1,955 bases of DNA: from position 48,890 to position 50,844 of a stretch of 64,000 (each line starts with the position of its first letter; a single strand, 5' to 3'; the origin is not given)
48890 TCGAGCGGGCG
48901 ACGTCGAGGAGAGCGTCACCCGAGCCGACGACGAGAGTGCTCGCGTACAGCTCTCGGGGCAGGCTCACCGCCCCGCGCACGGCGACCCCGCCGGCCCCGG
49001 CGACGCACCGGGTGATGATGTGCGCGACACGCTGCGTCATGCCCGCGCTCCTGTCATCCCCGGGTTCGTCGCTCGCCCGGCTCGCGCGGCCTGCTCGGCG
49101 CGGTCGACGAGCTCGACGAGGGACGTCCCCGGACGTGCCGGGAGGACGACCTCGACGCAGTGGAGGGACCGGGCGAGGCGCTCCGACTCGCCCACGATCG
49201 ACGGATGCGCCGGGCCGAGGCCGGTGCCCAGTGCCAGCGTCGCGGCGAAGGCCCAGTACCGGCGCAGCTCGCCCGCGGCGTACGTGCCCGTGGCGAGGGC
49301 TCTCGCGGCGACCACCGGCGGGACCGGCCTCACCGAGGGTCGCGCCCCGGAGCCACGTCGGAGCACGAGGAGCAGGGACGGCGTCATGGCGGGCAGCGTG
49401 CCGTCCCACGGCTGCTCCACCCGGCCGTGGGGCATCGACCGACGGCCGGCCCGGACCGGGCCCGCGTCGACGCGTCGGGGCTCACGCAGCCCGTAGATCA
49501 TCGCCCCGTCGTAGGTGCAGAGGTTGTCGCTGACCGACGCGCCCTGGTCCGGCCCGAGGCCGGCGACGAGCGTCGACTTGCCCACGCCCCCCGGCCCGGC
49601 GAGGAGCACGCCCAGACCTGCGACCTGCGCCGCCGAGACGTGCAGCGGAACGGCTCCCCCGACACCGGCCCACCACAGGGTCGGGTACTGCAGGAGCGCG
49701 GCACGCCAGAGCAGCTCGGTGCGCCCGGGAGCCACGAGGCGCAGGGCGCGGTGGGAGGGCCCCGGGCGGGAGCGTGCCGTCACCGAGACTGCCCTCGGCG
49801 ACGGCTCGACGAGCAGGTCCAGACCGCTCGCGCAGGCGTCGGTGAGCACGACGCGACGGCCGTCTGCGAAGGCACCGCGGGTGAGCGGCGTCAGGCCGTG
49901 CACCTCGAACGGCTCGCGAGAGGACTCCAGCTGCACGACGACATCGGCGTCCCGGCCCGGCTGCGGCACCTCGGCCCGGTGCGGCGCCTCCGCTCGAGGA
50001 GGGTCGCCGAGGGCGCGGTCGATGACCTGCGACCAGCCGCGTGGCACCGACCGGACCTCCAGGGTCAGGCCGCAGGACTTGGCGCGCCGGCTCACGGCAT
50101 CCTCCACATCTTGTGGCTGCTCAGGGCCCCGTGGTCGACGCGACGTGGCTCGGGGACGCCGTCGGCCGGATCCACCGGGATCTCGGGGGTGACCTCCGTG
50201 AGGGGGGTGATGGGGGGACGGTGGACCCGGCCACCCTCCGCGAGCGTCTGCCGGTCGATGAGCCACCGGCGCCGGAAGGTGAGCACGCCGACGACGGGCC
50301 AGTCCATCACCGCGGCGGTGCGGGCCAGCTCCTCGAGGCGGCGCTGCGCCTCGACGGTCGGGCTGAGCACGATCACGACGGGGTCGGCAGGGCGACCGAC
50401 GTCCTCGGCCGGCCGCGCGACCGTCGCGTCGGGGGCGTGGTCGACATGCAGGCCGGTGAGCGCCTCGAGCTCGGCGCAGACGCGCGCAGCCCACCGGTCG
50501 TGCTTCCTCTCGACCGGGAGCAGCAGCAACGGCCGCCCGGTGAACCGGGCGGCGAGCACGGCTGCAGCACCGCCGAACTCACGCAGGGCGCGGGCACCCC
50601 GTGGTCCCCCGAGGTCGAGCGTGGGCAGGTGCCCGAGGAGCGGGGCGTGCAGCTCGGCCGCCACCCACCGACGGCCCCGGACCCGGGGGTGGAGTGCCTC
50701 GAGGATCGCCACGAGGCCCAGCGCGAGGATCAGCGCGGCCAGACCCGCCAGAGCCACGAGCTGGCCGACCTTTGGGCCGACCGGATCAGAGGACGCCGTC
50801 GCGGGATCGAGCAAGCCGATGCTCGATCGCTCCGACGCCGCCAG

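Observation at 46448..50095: Kinase-like trio (HprK-like P-loop protein, APH-fold phosphotransferase, 140-aa unknown) flanking a GT4 gene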

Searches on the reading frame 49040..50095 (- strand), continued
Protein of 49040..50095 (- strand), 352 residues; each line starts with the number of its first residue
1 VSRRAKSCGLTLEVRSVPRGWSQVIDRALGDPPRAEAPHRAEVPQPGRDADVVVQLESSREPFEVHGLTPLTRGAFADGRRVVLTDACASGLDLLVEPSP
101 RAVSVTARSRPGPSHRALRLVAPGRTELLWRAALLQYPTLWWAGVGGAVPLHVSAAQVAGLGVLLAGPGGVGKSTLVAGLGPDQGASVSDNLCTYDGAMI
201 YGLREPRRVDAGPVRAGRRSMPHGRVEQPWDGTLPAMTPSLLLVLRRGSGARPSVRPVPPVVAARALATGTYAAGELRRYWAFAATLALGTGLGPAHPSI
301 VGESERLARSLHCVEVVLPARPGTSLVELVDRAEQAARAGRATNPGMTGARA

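Call 41: search_solved_structures(query=A1, max_evalue=10, show_alignments=5)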
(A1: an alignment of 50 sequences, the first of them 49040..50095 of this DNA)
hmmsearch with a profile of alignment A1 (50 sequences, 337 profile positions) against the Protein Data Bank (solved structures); distinct sequences matched with E-value up to 10: 69 (the best 60 are shown).
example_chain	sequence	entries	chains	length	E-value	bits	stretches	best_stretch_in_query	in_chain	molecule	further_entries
9nlj_U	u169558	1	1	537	0.0042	19.5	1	146-173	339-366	Uup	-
6c2u_A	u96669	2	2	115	0.005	19.3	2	152-173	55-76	phosphate-loop protein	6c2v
4u00_A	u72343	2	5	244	0.015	17.7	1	151-194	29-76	Amino acid ABC transporter, ATP-binding protein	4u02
9lgo_F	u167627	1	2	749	0.026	16.9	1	153-178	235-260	ATPase family gene 2 protein homolog B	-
8rhn_O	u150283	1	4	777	0.029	16.8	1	153-178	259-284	ATPase family gene 2 protein homolog B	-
1lvg_A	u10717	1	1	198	0.045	16.1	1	154-176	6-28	Guanylate kinase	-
5zxd_A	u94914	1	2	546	0.049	16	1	153-172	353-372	ATP-binding cassette sub-family F member 1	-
6nui_A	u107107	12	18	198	0.049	16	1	154-175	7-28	Guanylate kinase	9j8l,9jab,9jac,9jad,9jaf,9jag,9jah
8pts_A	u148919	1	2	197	0.052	15.9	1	154-175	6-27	Guanylate kinase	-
9jae_A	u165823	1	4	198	0.054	15.9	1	154-175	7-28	Guanylate kinase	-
6mfu_A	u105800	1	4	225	0.1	15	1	151-176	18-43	Guanylate kinase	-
6r84_A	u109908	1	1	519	0.11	14.8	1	153-173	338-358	ABC transporter ATP-binding protein ARB1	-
1gky_A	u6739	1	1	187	0.2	14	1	154-174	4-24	GUANYLATE KINASE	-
9nlh_H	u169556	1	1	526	0.21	13.9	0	148-174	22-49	YheS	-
1ex6_A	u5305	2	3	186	0.23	13.8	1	155-174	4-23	GUANYLATE KINASE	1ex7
1jb1_A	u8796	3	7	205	1.4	11.3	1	143-183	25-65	HPRK PROTEIN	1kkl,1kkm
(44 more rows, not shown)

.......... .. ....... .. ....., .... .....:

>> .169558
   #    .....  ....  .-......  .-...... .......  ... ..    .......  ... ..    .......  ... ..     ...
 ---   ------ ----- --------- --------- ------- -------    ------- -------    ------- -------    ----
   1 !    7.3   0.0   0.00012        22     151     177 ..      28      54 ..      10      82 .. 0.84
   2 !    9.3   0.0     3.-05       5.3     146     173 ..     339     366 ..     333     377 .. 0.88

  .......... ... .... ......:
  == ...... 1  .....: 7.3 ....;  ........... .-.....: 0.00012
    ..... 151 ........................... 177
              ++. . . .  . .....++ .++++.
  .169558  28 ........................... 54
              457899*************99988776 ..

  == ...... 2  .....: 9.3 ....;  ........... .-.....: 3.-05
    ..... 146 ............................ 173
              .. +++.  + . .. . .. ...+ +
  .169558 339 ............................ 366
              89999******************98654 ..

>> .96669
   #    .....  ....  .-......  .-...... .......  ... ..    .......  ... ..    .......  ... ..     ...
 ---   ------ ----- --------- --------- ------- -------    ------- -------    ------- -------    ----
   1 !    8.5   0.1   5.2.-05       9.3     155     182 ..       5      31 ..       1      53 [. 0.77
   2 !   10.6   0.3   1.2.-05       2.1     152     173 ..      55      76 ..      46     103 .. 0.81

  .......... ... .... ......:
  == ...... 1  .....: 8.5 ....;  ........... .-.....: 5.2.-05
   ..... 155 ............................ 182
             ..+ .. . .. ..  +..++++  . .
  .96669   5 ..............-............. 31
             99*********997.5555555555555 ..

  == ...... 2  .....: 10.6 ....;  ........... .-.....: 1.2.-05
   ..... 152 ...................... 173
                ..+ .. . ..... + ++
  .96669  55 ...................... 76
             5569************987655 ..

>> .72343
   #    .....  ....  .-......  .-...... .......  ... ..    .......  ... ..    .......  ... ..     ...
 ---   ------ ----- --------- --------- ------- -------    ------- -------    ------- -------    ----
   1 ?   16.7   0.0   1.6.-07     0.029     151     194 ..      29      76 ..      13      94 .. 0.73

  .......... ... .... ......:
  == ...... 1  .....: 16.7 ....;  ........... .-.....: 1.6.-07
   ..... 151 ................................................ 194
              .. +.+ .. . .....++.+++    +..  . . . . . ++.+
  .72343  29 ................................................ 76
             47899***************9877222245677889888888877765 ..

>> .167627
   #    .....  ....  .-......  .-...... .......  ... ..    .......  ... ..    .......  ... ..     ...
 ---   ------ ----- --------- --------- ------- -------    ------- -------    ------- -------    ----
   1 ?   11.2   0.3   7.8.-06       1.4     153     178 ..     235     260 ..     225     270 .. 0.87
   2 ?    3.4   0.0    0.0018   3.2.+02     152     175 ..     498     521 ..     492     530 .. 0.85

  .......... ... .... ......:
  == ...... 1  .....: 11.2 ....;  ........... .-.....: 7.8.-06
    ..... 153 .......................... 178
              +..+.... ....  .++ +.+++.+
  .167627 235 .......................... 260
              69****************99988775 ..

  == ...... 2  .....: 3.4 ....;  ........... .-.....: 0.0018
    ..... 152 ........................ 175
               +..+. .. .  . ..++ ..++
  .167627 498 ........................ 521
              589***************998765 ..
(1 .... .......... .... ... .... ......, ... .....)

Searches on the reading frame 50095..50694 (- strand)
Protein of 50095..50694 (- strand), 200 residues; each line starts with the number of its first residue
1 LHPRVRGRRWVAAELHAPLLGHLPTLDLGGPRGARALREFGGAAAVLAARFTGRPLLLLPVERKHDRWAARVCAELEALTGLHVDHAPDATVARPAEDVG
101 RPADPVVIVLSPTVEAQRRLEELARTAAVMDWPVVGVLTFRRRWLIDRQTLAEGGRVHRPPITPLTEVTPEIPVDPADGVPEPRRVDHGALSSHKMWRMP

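Call 72: search_solved_structures(query=A4, max_evalue=10, show_alignments=1)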
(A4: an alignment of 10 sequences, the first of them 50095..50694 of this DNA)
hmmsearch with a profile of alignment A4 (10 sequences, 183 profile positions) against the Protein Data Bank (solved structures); distinct sequences matched with E-value up to 10: 21.
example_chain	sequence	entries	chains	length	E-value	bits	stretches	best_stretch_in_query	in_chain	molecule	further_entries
4es5_A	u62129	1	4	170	0.44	13.5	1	23-78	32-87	Polymerase basic subunit 2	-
4eqk_A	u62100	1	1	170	0.53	13.2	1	24-78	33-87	Polymerase basic protein 2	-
7xme_A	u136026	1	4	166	0.6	13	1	23-77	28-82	Polymerase basic protein 2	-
2vqz_A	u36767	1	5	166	0.65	12.9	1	23-78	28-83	POLYMERASE BASIC PROTEIN 2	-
7as1_A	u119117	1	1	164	0.65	12.9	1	23-78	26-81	Polymerase basic protein 2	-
4u6o_A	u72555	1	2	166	0.67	12.9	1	23-78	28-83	Polymerase basic protein 2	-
7as3_A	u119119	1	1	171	0.67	12.9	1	23-78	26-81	Polymerase basic protein 2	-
4nce_A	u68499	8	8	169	0.68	12.9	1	23-78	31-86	Polymerase basic protein 2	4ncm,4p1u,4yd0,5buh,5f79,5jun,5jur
5wop_A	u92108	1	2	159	0.69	12.8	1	23-78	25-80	Polymerase PB2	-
5eg8_A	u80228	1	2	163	0.7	12.8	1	23-78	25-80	Polymerase basic protein 2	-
4enf_A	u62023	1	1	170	0.7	12.8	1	23-78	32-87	Polymerase basic protein 2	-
5eg7_A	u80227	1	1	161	0.7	12.8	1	23-78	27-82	Polymerase basic protein 2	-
7as0_A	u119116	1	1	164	0.71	12.8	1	23-78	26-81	Polymerase basic protein 2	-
7as2_A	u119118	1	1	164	0.71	12.8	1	23-78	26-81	Polymerase basic protein 2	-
4cb7_A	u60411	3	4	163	0.72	12.8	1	23-78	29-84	POLYMERASE BASIC SUBUNIT 2 | Polymerase basic protein 2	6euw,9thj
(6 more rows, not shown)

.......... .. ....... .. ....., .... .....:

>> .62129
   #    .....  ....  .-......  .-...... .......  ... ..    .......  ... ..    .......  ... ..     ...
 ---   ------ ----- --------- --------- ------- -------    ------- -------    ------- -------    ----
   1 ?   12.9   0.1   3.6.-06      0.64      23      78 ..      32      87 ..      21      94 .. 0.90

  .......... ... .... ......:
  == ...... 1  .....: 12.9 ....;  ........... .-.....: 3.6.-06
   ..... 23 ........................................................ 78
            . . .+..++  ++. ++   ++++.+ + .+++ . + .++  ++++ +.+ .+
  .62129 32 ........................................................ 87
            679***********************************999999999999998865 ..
